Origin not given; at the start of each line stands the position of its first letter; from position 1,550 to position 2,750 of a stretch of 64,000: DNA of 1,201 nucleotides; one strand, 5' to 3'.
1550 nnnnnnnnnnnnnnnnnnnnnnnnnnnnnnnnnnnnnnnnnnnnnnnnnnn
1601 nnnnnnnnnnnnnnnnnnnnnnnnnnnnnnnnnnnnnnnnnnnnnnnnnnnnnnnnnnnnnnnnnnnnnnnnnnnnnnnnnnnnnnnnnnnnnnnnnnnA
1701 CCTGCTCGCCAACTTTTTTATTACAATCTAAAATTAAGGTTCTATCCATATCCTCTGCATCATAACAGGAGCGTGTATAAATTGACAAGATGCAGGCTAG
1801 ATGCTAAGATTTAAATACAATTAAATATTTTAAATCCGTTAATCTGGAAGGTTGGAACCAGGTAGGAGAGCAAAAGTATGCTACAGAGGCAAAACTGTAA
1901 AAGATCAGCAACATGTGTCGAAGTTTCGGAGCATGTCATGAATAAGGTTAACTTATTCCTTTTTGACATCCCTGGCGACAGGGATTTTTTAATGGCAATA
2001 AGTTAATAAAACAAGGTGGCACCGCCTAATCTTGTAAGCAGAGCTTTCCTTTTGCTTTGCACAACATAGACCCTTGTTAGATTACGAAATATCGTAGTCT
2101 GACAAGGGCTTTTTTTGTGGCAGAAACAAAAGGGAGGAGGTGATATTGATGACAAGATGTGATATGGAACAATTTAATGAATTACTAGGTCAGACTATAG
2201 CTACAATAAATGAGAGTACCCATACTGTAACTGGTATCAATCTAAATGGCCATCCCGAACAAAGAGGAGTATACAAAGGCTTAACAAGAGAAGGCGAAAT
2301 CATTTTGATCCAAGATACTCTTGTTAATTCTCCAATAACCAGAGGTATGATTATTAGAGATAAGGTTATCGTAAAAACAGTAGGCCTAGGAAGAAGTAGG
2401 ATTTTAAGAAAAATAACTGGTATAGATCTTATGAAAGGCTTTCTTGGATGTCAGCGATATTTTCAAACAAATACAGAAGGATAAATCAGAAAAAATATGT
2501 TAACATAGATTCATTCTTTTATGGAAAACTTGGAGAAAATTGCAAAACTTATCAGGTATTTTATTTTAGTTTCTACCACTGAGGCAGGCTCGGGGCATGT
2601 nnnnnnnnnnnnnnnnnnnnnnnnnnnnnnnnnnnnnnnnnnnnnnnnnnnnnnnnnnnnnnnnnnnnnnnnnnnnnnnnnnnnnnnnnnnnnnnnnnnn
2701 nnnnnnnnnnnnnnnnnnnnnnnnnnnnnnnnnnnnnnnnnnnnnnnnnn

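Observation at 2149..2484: New T-box-associated small-protein family: two paralogs with an AbrB/SpoVT-like N-terminal motif (second copy at 26616-26828)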

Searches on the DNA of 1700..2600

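Call 8: search_rna_families(source=window, start=1700, end=2600, threshold=evalue, max_evalue=10, show_alignments=3)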
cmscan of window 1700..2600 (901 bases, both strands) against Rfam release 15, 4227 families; matches with E-value up to 10: 8.
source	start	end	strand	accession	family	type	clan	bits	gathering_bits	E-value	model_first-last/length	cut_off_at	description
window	2044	2138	+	RF04136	MIR1862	Gene; miRNA;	-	24.8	84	0.026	1-90/90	no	MIR1862 microRNA precursor family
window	2060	2119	+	RF04151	MIR4387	Gene; miRNA;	CL00144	23.1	84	0.055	24-83/109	no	MIR4387 microRNA precursor family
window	1915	1991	+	RF00368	sroB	Gene; sRNA;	-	21.9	44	4.4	1-83/83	no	sroB RNA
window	1830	2054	+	RF00230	T-box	Cis-reg; leader;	-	19.3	93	0.066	1-219/219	no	T-box leader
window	2358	2414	-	RF02393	sau-59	Gene; sRNA;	-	18.9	80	9.4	64-120/128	no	Staphylococcus sRNA sau-59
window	2074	2114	+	RF01403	STnc290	Gene; sRNA;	-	17.3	60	4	1-65/65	no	STnc290 Hfq binding RNA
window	2070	2108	-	RF04151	MIR4387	Gene; miRNA;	CL00144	16.9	84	2.5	35-73/109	no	MIR4387 microRNA precursor family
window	2279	2331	-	RF03608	mir-9440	Gene; miRNA;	-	15.8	80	3.9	1-67/67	no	mir-9440 microRNA precursor family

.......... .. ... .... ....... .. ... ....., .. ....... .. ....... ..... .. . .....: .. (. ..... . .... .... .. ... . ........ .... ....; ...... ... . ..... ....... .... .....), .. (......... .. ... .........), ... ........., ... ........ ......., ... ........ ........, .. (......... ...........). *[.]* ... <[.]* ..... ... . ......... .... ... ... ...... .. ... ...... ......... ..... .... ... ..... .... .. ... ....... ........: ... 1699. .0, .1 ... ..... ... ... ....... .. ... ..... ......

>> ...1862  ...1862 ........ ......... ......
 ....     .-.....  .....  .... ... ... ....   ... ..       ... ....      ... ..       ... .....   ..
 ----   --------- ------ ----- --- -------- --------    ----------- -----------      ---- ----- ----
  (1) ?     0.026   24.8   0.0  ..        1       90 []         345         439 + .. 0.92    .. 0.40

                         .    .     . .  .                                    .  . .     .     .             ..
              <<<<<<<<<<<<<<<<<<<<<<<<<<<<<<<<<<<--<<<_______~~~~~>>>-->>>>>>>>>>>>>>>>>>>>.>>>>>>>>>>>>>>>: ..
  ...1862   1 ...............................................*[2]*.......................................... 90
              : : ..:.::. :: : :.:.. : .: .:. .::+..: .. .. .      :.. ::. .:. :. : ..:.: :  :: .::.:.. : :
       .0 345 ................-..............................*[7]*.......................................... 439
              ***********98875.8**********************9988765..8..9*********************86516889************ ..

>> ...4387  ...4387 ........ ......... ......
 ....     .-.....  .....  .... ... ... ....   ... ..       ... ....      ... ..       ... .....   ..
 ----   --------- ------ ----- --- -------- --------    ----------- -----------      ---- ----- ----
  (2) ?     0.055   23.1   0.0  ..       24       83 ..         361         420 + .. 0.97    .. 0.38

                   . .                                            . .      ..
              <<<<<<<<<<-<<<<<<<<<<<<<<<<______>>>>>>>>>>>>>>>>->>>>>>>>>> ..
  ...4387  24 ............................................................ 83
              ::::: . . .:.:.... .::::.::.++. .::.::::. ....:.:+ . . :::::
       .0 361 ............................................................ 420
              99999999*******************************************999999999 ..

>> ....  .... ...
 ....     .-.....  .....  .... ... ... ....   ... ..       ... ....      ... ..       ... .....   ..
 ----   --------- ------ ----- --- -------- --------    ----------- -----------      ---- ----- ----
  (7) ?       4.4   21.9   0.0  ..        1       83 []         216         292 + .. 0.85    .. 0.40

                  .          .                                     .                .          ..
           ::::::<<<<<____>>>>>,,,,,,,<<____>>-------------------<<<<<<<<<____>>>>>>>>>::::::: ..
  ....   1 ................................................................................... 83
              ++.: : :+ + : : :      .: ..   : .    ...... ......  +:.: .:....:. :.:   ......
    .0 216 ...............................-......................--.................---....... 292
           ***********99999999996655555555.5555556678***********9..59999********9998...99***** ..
